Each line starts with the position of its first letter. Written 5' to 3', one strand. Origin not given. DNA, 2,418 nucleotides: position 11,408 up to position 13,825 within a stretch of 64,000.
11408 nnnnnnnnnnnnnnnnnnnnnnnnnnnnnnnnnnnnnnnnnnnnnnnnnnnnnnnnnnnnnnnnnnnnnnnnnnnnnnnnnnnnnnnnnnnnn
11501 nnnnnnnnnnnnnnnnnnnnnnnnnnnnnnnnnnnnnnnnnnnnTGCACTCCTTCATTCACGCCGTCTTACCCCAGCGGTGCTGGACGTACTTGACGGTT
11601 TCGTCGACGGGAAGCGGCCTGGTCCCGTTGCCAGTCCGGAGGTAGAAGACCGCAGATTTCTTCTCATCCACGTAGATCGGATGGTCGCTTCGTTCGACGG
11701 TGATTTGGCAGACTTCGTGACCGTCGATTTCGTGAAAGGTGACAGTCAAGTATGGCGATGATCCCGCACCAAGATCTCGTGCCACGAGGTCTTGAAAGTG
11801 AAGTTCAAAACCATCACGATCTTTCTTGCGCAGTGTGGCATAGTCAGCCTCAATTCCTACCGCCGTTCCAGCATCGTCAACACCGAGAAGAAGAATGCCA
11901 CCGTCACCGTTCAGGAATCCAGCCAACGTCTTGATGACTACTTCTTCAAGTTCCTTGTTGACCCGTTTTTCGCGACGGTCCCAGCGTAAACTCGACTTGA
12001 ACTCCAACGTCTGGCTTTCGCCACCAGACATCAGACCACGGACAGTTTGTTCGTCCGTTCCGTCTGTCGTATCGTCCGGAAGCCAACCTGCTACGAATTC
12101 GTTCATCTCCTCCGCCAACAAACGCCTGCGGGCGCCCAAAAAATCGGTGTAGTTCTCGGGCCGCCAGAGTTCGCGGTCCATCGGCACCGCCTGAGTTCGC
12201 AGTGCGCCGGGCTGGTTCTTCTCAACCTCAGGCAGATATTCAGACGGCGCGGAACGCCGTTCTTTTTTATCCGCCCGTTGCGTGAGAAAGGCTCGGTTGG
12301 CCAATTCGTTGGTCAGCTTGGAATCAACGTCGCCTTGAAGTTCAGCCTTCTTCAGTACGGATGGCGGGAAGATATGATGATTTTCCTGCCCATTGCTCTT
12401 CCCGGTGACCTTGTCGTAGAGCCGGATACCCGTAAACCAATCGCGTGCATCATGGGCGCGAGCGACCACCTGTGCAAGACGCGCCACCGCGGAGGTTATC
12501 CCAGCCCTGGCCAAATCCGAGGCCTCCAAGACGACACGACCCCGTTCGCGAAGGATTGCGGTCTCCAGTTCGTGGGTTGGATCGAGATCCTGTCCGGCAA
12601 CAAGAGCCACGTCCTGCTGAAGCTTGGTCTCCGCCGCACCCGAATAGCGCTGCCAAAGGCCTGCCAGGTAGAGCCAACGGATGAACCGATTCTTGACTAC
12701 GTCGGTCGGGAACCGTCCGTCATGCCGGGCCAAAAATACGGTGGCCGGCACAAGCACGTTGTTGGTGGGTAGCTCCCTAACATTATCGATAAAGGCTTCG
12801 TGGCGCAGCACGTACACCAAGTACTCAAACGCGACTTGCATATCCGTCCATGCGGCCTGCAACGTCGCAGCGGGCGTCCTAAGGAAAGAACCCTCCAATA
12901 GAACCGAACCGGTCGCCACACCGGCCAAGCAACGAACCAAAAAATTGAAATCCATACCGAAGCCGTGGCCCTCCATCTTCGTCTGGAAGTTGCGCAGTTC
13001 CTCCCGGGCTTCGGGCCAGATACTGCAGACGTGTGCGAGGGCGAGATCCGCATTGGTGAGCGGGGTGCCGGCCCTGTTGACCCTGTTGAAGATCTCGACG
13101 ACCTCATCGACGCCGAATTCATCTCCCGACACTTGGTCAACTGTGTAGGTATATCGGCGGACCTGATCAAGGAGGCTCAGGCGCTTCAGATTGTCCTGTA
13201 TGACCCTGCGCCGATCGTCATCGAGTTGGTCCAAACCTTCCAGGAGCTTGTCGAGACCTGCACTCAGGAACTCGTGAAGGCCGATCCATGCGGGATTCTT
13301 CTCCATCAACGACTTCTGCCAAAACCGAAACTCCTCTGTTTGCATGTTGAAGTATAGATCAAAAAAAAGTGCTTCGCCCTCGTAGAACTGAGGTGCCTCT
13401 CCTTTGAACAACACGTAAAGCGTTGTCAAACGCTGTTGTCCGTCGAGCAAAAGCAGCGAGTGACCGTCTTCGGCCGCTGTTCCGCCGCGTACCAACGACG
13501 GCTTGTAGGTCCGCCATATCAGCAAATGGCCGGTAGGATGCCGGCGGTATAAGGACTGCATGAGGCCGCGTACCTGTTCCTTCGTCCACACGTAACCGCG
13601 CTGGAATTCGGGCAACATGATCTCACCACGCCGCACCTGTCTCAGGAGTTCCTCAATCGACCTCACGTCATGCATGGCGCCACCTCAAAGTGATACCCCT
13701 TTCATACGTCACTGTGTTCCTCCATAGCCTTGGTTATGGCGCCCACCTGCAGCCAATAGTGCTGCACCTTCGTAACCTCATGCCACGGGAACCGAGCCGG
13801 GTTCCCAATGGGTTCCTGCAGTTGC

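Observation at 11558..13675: GmrSD-like (DUF262 + DUF1524) nuclease fused to a C-terminal AlbA_2/Schlafen-like domain, embedded between helicase and methylase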

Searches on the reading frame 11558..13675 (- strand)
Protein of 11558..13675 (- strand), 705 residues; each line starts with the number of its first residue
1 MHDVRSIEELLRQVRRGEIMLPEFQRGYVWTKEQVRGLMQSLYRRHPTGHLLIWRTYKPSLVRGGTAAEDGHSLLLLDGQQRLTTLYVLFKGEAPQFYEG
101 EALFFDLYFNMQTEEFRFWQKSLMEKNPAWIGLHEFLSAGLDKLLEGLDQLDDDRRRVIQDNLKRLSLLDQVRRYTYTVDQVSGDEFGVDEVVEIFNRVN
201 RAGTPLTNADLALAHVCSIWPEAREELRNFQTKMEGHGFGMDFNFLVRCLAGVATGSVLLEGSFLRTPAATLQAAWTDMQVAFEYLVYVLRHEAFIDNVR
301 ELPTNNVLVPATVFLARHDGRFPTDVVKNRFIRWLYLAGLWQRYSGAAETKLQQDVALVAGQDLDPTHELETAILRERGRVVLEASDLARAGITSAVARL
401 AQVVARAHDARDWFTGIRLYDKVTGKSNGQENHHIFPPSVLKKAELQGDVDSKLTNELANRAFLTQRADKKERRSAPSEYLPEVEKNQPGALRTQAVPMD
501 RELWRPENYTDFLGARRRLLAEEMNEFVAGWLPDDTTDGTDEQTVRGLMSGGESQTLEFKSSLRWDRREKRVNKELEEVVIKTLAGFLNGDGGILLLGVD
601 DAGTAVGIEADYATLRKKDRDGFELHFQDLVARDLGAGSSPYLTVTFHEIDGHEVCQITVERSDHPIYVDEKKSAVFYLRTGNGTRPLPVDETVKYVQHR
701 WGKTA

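Call 7: search_protein_families(library=pfam, proteins=[window:11558-13675:-], max_evalue=0.01)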
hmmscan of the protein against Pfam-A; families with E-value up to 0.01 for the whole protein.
window:11558-13675:- (705 aa): 2 families
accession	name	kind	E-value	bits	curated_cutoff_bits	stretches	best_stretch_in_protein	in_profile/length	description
PF03235.19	GmrSD_N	-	1.8e-30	107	33.2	1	7-216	1-198/199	GmrSD restriction endonuclease, N-terminal domain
PF04326.19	SLFN_AlbA_2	-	3.3e-18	66.8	25.3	1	553-688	1-117/118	Schlafen, AlbA_2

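Call 8: search_protein_families(library=padloc, proteins=[window:11558-13675:-], max_evalue=0.001)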
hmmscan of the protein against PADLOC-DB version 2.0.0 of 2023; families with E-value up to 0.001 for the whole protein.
window:11558-13675:- (705 aa): 20 families
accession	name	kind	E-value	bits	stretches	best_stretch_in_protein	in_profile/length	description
PDLC04151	HEC-05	-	3.1e-42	143.1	2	72-528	112-593/600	-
PDLC04709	PDC-M55C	-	3.9e-27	93.1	1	3-358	13-384/554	-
PDLC04150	HEC-05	-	9.7e-27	92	2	76-527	98-580/583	-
PDLC03877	NsnA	-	8.2e-11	39.8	1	4-211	50-195/385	-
PDLC04152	HEC-05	-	1.8e-09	34.7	1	74-239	109-286/566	-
PDLC02693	Orf5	-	1.1e-07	29.3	1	20-90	10-80/543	Orf5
PDLC02695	Orf5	-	1.5e-07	28.2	1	6-90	9-95/601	Orf5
PDLC04155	HEC-06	-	2.3e-07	27.7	1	6-90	11-87/562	-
PDLC04153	HEC-05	-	4.6e-07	26.4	1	6-56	8-58/621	-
PDLC04154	HEC-06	-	2.2e-06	24.7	1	18-90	23-89/569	-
PDLC04157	HEC-06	-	3.8e-05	20.5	1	6-90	13-89/558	-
PDLC02686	Orf5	-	4.1e-05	20.2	1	19-90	21-93/566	Orf5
PDLC02701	Orf5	-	5.1e-05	20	1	20-90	21-96/596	Orf5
PDLC04156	HEC-06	-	0.00011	18.9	1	17-89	19-87/562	-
PDLC02687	Orf5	-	0.00012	19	1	20-90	19-83/543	Orf5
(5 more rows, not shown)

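Call 10: find_homologous_proteins(query=window:11558-13675:-)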
Query window:11558-13675:- (705 aa): 5705 proteins with E <= 0.001 among 8000 candidates; the best 120 are listed.
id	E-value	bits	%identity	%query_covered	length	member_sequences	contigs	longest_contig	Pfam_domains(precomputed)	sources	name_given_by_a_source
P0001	0.0e+0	1615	100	100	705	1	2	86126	PF04326.20,PF03235.20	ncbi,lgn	-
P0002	0.0e+0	1389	85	100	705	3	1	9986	PF04326.20,PF03235.20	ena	-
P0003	0.0e+0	1233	76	100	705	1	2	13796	PF04326.20,PF03235.20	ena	-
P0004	0.0e+0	1201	74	100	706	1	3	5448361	PF04326.20,PF03235.20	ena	-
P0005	0.0e+0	1187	73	100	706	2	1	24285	PF04326.20,PF03235.20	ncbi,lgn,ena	-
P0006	0.0e+0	1183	73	100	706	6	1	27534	PF04326.20,PF03235.20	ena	-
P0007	0.0e+0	1180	72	100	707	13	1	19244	PF04326.20,PF03235.20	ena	-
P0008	0.0e+0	1173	71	100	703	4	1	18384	PF04326.20,PF03235.20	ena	-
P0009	0.0e+0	1167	71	100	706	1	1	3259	PF04326.20,PF03235.20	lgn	-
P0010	0.0e+0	1167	71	100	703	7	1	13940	PF04326.20,PF03235.20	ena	-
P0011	0.0e+0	1167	72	100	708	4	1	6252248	PF04326.20,PF03235.20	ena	-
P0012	0.0e+0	1165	72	100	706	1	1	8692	PF04326.20,PF03235.20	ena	-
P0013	0.0e+0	1164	71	100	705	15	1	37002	PF04326.20,PF03235.20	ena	-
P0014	0.0e+0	1160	71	100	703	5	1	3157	PF04326.20,PF03235.20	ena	-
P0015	0.0e+0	1159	71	100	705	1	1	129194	PF04326.20,PF03235.20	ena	-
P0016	0.0e+0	1156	70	100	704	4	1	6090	PF04326.20,PF03235.20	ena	-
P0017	0.0e+0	1155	72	100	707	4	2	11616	PF04326.20,PF03235.20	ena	-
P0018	0.0e+0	1155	70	100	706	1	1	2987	PF04326.20,PF03235.20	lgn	-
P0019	0.0e+0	1154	71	100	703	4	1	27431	PF04326.20,PF03235.20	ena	-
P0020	0.0e+0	1153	71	100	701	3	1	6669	PF04326.20,PF03235.20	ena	-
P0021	0.0e+0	1153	72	100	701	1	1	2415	PF04326.20,PF03235.20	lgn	-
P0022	0.0e+0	1153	71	100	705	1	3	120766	PF04326.20,PF03235.20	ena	-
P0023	0.0e+0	1151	70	100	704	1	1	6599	PF04326.20,PF03235.20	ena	-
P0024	0.0e+0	1150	71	100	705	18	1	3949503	PF04326.20,PF03235.20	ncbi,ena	-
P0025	0.0e+0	1149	72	100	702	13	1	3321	PF04326.20,PF03235.20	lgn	-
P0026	0.0e+0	1148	71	100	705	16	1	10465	PF04326.20,PF03235.20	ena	-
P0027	0.0e+0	1147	69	100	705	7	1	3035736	PF04326.20,PF03235.20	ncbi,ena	-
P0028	0.0e+0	1146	70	100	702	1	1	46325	PF04326.20,PF03235.20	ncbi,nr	ncbi:MAG: DUF262 domain-containing protein [bacterium]|nr:DUF262 domain-containing protein [bacteriu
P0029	0.0e+0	1145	71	100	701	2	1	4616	PF04326.20,PF03235.20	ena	-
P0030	0.0e+0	1143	69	100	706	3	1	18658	PF04326.20,PF03235.20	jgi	-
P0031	0.0e+0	1142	71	100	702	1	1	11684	PF04326.20,PF03235.20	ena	-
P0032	0.0e+0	1142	70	100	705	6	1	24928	PF04326.20,PF03235.20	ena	-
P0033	0.0e+0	1141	71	100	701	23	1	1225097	PF04326.20,PF03235.20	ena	-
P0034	0.0e+0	1140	70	100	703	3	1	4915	PF04326.20,PF03235.20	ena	-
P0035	0.0e+0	1140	69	100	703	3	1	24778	PF04326.20,PF03235.20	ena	-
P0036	0.0e+0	1140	71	100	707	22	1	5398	PF04326.20,PF03235.20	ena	-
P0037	0.0e+0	1139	70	100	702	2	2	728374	PF04326.20,PF03235.20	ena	-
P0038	0.0e+0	1139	70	100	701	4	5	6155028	PF04326.20,PF03235.20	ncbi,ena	-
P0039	0.0e+0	1137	69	100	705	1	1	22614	PF04326.20,PF03235.20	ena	-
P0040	0.0e+0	1137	71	100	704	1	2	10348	PF04326.20,PF03235.20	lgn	-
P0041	0.0e+0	1136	70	100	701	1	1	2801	PF04326.20,PF03235.20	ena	-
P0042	0.0e+0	1135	70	100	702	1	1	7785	PF04326.20,PF03235.20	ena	-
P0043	0.0e+0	1134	69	100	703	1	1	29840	PF04326.20,PF03235.20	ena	-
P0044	0.0e+0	1134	70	100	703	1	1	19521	PF04326.20,PF03235.20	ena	-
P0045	0.0e+0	1133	68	100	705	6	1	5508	PF04326.20,PF03235.20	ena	-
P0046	0.0e+0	1133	68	100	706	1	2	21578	PF04326.20,PF03235.20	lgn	-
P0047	0.0e+0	1133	71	100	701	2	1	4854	PF04326.20,PF03235.20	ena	-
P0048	0.0e+0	1132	70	100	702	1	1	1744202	PF04326.20,PF03235.20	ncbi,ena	-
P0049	0.0e+0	1132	70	100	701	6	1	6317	PF04326.20,PF03235.20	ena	-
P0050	0.0e+0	1131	69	100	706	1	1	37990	PF07510.17,PF04326.20,PF03235.20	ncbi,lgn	-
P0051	0.0e+0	1130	70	100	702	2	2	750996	PF04326.20,PF03235.20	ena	-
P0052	0.0e+0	1130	71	100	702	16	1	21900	PF04326.20,PF03235.20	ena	-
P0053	0.0e+0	1130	70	100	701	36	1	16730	PF04326.20,PF03235.20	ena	-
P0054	0.0e+0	1130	69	100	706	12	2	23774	PF04326.20,PF03235.20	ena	-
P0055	0.0e+0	1127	70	100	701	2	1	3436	PF04326.20,PF03235.20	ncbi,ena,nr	ncbi:MAG: DUF262 domain-containing protein [Rhodospirillaceae bacterium]|nr:DUF262 domain-containing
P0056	0.0e+0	1126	70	100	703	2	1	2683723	PF04326.20,PF03235.20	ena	-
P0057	0.0e+0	1125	70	100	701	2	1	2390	PF04326.20,PF03235.20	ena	-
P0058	0.0e+0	1124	70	100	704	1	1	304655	PF04326.20,PF03235.20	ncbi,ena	-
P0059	0.0e+0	1124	70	100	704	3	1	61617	PF04326.20,PF03235.20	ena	-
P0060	0.0e+0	1124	70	100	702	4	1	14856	PF04326.20,PF03235.20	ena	-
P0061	0.0e+0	1121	68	100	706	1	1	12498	PF04326.20,PF03235.20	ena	-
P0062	0.0e+0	1121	70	100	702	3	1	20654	PF04326.20,PF03235.20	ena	-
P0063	0.0e+0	1121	70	100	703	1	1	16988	PF04326.20,PF03235.20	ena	-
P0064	0.0e+0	1121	68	100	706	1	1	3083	PF04326.20,PF03235.20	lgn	-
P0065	0.0e+0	1119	69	100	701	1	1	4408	PF04326.20,PF03235.20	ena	-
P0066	0.0e+0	1118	69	100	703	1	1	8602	PF04326.20,PF03235.20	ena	-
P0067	0.0e+0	1118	69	100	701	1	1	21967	PF04326.20,PF03235.20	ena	-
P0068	0.0e+0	1118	70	100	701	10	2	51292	PF04326.20,PF03235.20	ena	-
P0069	0.0e+0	1117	69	100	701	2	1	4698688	PF04326.20,PF03235.20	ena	-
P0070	0.0e+0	1117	70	100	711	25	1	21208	PF04326.20,PF03235.20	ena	-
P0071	0.0e+0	1116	69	100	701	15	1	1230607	PF04326.20,PF03235.20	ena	-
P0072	0.0e+0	1116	69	100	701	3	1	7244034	PF04326.20,PF03235.20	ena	-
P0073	0.0e+0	1116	69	100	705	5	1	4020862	PF04326.20,PF03235.20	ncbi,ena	-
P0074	0.0e+0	1115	68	100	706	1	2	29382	PF04326.20,PF03235.20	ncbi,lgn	-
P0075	0.0e+0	1115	67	100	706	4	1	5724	PF04326.20,PF03235.20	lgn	-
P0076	0.0e+0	1113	69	100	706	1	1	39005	PF04326.20,PF03235.20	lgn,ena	-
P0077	0.0e+0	1112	67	100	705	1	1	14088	PF04326.20,PF03235.20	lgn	-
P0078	0.0e+0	1112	69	100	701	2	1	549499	PF04326.20,PF03235.20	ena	-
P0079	0.0e+0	1111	67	100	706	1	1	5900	PF04326.20,PF03235.20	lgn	-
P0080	0.0e+0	1111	69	100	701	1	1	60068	PF04326.20,PF03235.20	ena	-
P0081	0.0e+0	1110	69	100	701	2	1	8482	PF04326.20,PF03235.20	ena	-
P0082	0.0e+0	1110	70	100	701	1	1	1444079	PF04326.20,PF03235.20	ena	-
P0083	0.0e+0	1110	69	100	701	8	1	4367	PF04326.20,PF03235.20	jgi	-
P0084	0.0e+0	1109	68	100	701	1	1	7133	PF04326.20,PF03235.20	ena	-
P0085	0.0e+0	1108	70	100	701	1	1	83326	PF04326.20,PF03235.20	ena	-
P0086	0.0e+0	1108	68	100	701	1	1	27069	PF04326.20,PF03235.20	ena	-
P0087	0.0e+0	1107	68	100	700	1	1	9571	PF04326.20,PF03235.20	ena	-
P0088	0.0e+0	1107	66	100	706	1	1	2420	PF04326.20,PF03235.20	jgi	-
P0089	0.0e+0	1106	68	100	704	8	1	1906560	PF04326.20,PF03235.20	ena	-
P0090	0.0e+0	1105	67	100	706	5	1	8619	PF04326.20,PF03235.20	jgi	jgi:hypothetical protein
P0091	0.0e+0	1105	68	100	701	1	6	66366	PF04326.20,PF03235.20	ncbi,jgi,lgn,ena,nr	ncbi:MAG: DUF262 domain-containing protein [Acidobacteria bacterium]|nr:DUF262 domain-containing pro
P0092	0.0e+0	1105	67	100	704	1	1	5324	PF04326.20,PF03235.20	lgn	-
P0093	0.0e+0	1103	68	100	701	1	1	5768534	PF04326.20,PF03235.20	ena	-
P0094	0.0e+0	1103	68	100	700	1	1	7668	PF04326.20,PF03235.20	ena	-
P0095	0.0e+0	1101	68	100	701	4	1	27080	PF04326.20,PF03235.20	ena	-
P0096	0.0e+0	1101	68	100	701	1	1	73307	PF04326.20,PF03235.20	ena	-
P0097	0.0e+0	1100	69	100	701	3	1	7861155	PF04326.20,PF03235.20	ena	-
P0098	0.0e+0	1100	69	100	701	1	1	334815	PF04326.20,PF03235.20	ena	-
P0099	0.0e+0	1100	68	100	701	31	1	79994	PF04326.20,PF03235.20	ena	-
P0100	0.0e+0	1099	69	100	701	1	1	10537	PF04326.20,PF03235.20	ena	-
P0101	0.0e+0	1099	67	100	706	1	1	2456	PF04326.20,PF03235.20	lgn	-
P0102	0.0e+0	1099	68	100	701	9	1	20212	PF04326.20,PF03235.20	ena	-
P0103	0.0e+0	1099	67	100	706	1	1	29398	PF04326.20,PF03235.20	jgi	jgi:hypothetical protein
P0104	0.0e+0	1096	68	100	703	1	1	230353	PF04326.20,PF03235.20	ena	-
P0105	0.0e+0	1094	67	100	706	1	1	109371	PF04326.20,PF03235.20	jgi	jgi:hypothetical protein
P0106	0.0e+0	1093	68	100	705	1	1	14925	PF04326.20,PF03235.20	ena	-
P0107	0.0e+0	1093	69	100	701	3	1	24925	PF04326.20,PF03235.20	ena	-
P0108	0.0e+0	1089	67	100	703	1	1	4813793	PF04326.20,PF03235.20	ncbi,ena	-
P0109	0.0e+0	1089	67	100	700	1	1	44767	PF04326.20,PF03235.20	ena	-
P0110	0.0e+0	1088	68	100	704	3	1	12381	PF04326.20,PF03235.20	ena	-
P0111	0.0e+0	1086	67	100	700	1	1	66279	PF04326.20,PF03235.20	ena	-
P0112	0.0e+0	1086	67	100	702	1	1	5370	PF04326.20,PF03235.20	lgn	-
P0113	0.0e+0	1086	66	100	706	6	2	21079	PF04326.20,PF03235.20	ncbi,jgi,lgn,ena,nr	ncbi:MAG: DUF262 domain-containing protein [Coriobacteriia bacterium]|jgi:hypothetical protein|nr:DU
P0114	0.0e+0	1086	67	100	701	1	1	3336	PF04326.20,PF03235.20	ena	-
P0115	0.0e+0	1084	66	100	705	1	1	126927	PF04326.20,PF03235.20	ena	-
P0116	0.0e+0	1084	67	100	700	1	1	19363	PF04326.20,PF03235.20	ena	-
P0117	0.0e+0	1083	67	100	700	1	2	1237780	PF04326.20,PF03235.20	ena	-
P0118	0.0e+0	1083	67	100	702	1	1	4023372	PF04326.20,PF03235.20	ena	-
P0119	0.0e+0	1083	67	100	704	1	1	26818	PF04326.20,PF03235.20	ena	-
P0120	0.0e+0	1083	67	100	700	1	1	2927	PF04326.20,PF03235.20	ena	-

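Call 11: find_related_loci(query=window:11558-13675:-, collection=genome_contigs, flank=10000)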
Query window:11558-13675:- (705 aa) in genome_contigs; peptide patterns used: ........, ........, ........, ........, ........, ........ (x = any residue, [..] = any of these).
40 stretches matched a pattern; 16 encode a relative of the query (tblastn E <= 1e-3); 16 distinct loci.
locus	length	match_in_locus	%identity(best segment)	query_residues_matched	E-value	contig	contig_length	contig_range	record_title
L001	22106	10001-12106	71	1-702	0e+0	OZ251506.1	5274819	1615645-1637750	MAG: Vicinamibacterales bacterium isolate aaa6a21a-436b-4590-abd6-8baef99f1637 genome assembly, chromosome: 1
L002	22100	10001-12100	70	1-704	0e+0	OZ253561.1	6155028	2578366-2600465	MAG: Spirochaetia bacterium isolate ba2874e9-b452-4f5e-a21f-6ab892bda592 genome assembly, chromosome: 1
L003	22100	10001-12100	68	1-704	0e+0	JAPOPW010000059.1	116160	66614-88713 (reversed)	MAG: Immundisolibacterales bacterium isolate APA_bin_69 c_000000250965, whole genome shotgun sequence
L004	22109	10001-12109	67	1-701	0e+0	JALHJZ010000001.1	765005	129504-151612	MAG: Candidatus Bipolaricaulota bacterium isolate 8-LJY_034 scaffold_1, whole genome shotgun sequence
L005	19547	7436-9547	66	1-702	0e+0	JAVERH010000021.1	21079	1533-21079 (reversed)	MAG: Coriobacteriia bacterium isolate BF1_105 scaffold_3916_c1_biofilm_2017, whole genome shotgun sequence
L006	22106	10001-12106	67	1-705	0e+0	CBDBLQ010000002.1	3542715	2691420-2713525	MAG: bacterium isolate 7e3eab2d-bf14-4947-a8f9-fc6ddb354d52 genome assembly, contig: contig_2, whole genome shotgun sequ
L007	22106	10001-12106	66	1-702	0e+0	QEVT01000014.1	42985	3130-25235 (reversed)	MAG: bacterium isolate UCB3 J3_scaffold_1136, whole genome shotgun sequence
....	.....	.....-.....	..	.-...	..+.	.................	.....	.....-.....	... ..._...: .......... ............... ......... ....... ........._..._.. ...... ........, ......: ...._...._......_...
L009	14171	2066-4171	65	1-705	0e+0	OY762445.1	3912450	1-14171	MAG: bacterium isolate 4d88f91b-64ba-49ef-9c7d-4906d56127d1 genome assembly, chromosome: 1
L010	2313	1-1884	66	77-702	0e+0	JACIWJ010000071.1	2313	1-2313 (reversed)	MAG: Candidatus Bipolaricaulota bacterium isolate MAG-23 Bipolaricaulaceae_O3_bin11_Scaffold_71, whole genome shotgun se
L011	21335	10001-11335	75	1-445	0e+0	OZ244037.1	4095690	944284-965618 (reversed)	MAG: Longimicrobiales bacterium isolate f1d7cd51-80ea-44bf-852b-8dd3c8245deb genome assembly, chromosome: 1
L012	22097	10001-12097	71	1-702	0e+0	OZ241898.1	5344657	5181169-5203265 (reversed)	MAG: Vicinamibacterales bacterium isolate 479fc26a-c5fd-4f96-80c2-dbb1f079bd2a genome assembly, chromosome: 1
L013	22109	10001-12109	71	1-702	0e+0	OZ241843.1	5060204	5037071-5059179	MAG: Vicinamibacterales bacterium isolate d728d8a6-ce75-4a6f-b799-faf650d2db42 genome assembly, chromosome: 1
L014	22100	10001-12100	66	1-702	0e+0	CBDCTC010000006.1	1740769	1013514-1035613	MAG: Dehalococcoidia bacterium isolate 84f1e96c-5f89-47d0-9b41-bcaa3e3d8f53 genome assembly, contig: contig_6, whole gen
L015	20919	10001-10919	73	19-446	2e-77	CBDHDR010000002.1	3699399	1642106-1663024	MAG: Dehalococcoidia bacterium isolate 3405ea0c-46a1-49ac-8793-a98dd5fa39b7 genome assembly, contig: contig_2, whole gen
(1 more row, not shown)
